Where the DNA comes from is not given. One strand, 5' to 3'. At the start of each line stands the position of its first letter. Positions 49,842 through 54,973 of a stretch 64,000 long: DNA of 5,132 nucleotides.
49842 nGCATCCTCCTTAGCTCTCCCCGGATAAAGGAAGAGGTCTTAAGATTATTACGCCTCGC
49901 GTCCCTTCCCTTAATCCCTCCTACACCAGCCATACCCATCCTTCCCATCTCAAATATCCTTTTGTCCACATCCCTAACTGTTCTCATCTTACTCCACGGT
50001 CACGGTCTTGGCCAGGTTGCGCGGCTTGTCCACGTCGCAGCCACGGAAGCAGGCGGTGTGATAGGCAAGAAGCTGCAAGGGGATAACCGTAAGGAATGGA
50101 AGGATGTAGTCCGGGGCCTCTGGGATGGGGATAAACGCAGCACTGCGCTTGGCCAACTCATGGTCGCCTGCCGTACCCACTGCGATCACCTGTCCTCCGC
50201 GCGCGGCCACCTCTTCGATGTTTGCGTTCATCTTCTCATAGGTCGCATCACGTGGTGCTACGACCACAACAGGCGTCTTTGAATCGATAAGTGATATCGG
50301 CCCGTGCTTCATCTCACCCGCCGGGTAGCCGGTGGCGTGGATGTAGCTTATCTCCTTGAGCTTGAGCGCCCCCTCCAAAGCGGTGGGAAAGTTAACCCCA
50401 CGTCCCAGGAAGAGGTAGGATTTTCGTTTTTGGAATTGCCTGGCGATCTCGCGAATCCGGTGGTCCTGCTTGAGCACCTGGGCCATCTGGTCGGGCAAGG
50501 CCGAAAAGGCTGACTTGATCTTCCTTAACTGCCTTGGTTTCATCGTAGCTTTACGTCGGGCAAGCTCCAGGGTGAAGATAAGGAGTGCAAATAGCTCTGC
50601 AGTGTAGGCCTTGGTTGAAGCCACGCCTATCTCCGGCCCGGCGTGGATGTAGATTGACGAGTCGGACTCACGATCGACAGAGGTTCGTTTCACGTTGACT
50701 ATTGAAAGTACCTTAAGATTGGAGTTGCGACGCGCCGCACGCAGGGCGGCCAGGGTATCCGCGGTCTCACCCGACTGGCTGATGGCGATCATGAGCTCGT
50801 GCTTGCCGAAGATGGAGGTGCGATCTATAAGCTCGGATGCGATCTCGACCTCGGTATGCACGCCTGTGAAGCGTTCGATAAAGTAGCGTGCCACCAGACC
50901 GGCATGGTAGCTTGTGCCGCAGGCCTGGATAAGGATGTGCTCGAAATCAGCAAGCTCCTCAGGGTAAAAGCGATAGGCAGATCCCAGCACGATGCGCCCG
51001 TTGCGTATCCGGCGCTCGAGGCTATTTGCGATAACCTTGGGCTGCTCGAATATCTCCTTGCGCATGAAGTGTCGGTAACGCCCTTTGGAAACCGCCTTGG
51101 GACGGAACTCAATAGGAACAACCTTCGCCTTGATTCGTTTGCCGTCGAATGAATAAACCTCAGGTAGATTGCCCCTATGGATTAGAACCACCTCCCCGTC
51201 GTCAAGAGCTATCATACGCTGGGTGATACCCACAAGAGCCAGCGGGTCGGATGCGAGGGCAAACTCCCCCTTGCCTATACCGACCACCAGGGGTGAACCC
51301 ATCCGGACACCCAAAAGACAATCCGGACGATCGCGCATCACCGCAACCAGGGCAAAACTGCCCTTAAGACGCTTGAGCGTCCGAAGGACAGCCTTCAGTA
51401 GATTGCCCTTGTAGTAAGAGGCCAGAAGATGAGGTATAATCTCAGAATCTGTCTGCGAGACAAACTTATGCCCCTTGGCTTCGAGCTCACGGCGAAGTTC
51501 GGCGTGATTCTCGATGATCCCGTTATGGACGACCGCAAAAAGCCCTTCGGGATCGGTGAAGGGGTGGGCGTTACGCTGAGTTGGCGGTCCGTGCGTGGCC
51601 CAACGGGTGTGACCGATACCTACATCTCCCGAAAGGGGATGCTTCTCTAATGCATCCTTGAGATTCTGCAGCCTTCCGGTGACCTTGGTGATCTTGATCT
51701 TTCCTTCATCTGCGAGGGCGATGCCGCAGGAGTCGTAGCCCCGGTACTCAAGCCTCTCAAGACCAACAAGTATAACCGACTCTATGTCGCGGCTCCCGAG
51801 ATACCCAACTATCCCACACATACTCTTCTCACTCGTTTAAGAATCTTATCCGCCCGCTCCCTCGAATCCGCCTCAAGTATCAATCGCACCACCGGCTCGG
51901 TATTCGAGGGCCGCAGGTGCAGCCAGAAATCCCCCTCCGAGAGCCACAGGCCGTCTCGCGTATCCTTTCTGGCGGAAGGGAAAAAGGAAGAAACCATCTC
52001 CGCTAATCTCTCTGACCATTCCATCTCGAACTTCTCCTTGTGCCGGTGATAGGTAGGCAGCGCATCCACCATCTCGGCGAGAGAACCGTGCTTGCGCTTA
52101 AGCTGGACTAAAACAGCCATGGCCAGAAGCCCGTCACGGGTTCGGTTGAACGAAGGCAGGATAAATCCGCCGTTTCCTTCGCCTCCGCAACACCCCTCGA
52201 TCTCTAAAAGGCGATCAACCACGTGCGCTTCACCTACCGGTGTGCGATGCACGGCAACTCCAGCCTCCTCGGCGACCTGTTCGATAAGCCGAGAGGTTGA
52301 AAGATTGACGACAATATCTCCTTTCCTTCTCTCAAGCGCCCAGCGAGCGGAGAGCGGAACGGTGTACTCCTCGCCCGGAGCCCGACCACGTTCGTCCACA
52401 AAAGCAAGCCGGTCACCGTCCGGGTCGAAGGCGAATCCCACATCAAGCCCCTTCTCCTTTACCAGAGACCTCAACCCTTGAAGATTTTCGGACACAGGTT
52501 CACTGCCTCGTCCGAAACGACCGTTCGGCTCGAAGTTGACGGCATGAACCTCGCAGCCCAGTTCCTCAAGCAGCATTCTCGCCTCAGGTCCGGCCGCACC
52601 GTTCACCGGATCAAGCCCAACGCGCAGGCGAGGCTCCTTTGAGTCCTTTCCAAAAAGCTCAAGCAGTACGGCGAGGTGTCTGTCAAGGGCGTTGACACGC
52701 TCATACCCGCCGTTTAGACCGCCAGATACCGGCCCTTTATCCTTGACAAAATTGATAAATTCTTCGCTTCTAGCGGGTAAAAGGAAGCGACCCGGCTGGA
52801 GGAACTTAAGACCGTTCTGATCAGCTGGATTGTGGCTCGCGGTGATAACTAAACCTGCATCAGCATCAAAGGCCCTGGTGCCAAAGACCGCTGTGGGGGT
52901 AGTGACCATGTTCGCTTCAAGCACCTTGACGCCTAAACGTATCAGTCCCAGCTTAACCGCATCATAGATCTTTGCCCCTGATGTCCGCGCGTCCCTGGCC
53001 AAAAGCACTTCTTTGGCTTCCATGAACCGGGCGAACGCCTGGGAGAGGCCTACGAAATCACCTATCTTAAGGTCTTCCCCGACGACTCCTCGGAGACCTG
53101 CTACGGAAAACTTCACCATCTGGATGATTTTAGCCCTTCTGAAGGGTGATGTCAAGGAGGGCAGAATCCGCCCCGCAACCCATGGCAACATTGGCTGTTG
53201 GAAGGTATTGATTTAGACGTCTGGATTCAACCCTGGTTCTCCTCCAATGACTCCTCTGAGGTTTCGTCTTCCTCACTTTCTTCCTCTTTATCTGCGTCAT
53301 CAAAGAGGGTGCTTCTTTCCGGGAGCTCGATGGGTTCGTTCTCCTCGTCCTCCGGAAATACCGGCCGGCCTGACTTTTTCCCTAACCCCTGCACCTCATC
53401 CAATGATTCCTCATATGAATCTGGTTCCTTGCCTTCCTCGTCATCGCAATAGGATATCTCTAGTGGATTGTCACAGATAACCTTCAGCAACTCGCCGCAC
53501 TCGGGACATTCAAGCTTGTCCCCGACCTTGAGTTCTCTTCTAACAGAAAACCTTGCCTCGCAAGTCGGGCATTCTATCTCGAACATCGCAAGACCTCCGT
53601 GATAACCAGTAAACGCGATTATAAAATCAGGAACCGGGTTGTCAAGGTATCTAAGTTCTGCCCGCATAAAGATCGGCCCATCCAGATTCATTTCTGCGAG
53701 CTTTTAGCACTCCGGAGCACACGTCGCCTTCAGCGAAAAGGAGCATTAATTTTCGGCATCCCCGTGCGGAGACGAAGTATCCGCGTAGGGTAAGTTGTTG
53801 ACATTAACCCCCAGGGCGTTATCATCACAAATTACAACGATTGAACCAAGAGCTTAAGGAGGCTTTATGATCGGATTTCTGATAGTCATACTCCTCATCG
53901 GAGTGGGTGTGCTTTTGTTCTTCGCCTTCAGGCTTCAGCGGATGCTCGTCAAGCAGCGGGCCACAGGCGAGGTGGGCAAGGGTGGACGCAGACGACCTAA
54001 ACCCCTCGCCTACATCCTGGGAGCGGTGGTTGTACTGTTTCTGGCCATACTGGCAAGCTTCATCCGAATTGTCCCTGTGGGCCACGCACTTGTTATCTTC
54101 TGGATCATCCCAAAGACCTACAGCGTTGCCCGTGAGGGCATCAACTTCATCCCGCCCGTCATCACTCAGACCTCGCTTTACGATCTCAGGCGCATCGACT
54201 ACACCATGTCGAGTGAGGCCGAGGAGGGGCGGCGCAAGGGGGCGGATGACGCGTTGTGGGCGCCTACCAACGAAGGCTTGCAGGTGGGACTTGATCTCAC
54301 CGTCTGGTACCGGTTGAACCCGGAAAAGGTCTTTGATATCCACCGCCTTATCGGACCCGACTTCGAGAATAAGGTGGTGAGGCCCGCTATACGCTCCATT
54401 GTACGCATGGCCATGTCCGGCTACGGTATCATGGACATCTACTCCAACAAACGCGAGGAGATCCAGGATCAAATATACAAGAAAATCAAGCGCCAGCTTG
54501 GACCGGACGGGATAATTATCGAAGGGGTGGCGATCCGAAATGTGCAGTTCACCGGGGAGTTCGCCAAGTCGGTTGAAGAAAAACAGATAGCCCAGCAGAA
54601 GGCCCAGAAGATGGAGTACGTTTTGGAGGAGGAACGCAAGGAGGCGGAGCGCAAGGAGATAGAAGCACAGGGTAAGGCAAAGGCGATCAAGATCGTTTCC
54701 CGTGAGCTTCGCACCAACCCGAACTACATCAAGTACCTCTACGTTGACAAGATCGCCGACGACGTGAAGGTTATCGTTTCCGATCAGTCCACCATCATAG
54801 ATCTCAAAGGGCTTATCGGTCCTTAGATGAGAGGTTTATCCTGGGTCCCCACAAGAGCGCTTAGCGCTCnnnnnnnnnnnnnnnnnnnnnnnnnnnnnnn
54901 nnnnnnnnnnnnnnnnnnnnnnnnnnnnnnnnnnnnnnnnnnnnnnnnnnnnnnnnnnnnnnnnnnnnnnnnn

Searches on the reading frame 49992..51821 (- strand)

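Call 65: search_protein_families(library=pfam, proteins=[window:49992-51821:-], max_evalue=0.0001)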
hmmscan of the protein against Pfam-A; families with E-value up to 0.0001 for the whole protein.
window:49992-51821:- (610 aa): 3 families
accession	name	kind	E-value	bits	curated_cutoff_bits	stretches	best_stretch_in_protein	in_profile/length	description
PF01380.27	SIS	-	4.6e-54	182.2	25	2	290-416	2-128/131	SIS domain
PF13522.11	GATase_6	-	1.6e-23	83.6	27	1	64-192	9-130/130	Glutamine amidotransferase domain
PF13537.11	GATase_7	-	2.3e-17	63.6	25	1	81-196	9-121/123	Glutamine amidotransferase domain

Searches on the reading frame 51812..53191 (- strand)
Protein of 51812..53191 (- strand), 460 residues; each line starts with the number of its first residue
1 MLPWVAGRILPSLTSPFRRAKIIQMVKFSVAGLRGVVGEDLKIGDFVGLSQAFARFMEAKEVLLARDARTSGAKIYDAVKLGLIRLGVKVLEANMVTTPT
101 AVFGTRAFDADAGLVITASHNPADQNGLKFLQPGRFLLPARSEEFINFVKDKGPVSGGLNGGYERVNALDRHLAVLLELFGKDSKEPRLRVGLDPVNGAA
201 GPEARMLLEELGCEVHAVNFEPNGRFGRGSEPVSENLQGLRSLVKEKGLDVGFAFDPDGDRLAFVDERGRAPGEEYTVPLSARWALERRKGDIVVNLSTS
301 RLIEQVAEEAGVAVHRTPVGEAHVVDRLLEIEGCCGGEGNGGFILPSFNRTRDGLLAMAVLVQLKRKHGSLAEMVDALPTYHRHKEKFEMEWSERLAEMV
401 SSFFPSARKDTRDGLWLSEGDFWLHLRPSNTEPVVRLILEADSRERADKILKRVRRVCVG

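Call 65: search_protein_families(library=pfam, proteins=[window:51812-53191:-], max_evalue=0.0001)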
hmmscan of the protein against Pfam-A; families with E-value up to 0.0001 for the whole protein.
window:51812-53191:- (460 aa): 4 families
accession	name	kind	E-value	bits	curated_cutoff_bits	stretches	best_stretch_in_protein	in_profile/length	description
PF02878.22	PGM_PMM_I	-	1.9e-25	89.6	22.5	1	27-141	3-123/138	Phosphoglucomutase/phosphomannomutase, alpha/beta/alpha domain I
PF02879.22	PGM_PMM_II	-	1.2e-21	77.6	29.3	1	175-269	6-103/103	Phosphoglucomutase/phosphomannomutase, alpha/beta/alpha domain II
PF02880.22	PGM_PMM_III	-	8.1e-20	71.5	20.7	1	278-379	6-112/115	Phosphoglucomutase/phosphomannomutase, alpha/beta/alpha domain III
PF00408.26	PGM_PMM_IV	-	4.1e-10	40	23.1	1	407-456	26-67/68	Phosphoglucomutase/phosphomannomutase, C-terminal domain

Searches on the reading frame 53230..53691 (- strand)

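Call 65: search_protein_families(library=pfam, proteins=[window:53230-53691:-], max_evalue=0.0001)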
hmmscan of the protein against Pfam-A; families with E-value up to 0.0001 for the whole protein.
window:53230-53691:- (154 aa): 1 family
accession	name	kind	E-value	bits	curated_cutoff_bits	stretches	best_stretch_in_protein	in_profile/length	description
PF21344.3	Zn_ribbon_LysW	-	5.3e-06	26.4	27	1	40-79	2-41/46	Alpha-aminoadipate carrier protein LysW-like, globular domain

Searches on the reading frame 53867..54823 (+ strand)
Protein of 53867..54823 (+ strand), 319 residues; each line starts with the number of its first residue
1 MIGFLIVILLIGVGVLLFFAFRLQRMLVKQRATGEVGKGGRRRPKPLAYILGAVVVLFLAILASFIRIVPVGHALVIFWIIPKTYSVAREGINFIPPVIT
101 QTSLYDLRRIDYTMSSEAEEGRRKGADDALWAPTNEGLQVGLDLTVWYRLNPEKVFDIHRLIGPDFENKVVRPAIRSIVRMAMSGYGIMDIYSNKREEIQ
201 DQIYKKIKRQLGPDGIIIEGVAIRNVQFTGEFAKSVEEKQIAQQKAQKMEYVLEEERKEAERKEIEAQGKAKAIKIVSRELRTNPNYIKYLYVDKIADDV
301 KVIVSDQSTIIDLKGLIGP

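Call 65: search_protein_families(library=pfam, proteins=[window:53867-54823:+], max_evalue=0.0001)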
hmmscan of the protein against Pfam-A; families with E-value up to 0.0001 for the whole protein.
window:53867-54823:+ (319 aa): 1 family
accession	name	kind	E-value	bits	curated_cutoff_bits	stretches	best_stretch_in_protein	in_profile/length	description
PF01145.31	Band_7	-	1.9e-30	106.6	23.6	1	68-257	2-173/176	SPFH domain / Band 7 family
